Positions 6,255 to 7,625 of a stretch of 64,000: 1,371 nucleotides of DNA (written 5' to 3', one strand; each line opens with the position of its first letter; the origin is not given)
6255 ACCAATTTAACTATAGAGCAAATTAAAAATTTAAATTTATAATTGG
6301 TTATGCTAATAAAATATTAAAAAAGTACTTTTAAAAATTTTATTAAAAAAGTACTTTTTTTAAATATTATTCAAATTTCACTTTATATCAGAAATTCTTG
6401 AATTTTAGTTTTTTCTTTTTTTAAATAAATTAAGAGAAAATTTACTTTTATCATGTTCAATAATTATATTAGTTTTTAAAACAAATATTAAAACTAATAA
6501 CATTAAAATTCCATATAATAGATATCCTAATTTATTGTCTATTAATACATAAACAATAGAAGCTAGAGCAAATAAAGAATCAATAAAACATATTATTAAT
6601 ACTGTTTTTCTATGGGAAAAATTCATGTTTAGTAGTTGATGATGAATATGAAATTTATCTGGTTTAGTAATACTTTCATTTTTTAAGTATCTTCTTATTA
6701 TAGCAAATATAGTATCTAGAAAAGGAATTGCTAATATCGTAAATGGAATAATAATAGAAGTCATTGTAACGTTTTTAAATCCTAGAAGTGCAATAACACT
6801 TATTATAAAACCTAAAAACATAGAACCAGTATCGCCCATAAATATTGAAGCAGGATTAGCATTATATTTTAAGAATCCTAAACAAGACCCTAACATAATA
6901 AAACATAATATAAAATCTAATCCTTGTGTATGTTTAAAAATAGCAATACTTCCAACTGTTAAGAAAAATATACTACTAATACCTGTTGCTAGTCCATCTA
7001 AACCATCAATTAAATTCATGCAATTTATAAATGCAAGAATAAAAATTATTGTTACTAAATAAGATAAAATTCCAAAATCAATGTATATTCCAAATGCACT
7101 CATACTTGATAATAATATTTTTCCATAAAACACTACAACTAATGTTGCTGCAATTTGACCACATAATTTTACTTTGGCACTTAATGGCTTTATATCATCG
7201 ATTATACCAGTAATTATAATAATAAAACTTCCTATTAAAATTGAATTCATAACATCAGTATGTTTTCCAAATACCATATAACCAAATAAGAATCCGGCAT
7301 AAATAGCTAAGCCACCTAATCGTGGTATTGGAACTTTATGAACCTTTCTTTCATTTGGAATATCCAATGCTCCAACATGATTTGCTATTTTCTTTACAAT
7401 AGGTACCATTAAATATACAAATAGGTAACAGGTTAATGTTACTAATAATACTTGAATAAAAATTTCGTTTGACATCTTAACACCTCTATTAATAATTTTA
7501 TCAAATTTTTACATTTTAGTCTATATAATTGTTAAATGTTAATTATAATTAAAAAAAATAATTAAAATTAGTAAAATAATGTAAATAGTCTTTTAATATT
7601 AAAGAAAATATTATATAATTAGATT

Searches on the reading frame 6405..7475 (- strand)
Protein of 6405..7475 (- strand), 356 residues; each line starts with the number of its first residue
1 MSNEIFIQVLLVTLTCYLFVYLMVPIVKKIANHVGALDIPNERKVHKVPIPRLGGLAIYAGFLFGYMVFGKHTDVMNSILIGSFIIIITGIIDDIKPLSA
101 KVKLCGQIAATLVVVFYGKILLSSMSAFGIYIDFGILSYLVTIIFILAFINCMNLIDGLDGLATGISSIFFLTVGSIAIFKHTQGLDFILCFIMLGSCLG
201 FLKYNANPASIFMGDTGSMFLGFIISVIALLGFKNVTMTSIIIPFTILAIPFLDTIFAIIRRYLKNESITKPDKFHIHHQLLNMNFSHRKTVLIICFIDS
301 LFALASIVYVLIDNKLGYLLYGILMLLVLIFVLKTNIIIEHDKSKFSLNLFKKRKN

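Call 7: search_protein_families(library=pfam, proteins=[window:6405-7475:-], max_evalue=0.001)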
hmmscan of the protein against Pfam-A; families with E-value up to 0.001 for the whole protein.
window:6405-7475:- (356 aa): 1 family
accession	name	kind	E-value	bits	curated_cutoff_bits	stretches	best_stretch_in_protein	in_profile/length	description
PF00953.26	Glycos_transf_4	-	4.1e-38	131.3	27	1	78-231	3-158/160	Glycosyl transferase family 4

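Call 109: search_protein_families(library=ncbifam, proteins=[window:6405-7475:-], max_evalue=0.00001)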
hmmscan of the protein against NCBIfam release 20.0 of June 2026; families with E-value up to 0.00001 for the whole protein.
window:6405-7475:- (356 aa): 3 families
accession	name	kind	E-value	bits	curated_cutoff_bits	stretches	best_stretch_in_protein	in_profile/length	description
TIGR02380.1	ECA_wecA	exception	9.5e-47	159.8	326.05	1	15-332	6-331/346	UDP-N-acetylglucosamine--undecaprenyl-phosphate N-acetylglucosaminephosphotransferase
NF053644.1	MraY_archaea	equivalog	8.3e-25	87.8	450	1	101-304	151-337/340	pseudomurein biosynthesis MraY family phospho-N-acetylmuramoyl-pentapeptide-transferase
TIGR00445.1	mraY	equivalog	5.2e-21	75.4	192.05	1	26-310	12-318/321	phospho-N-acetylmuramoyl-pentapeptide-transferase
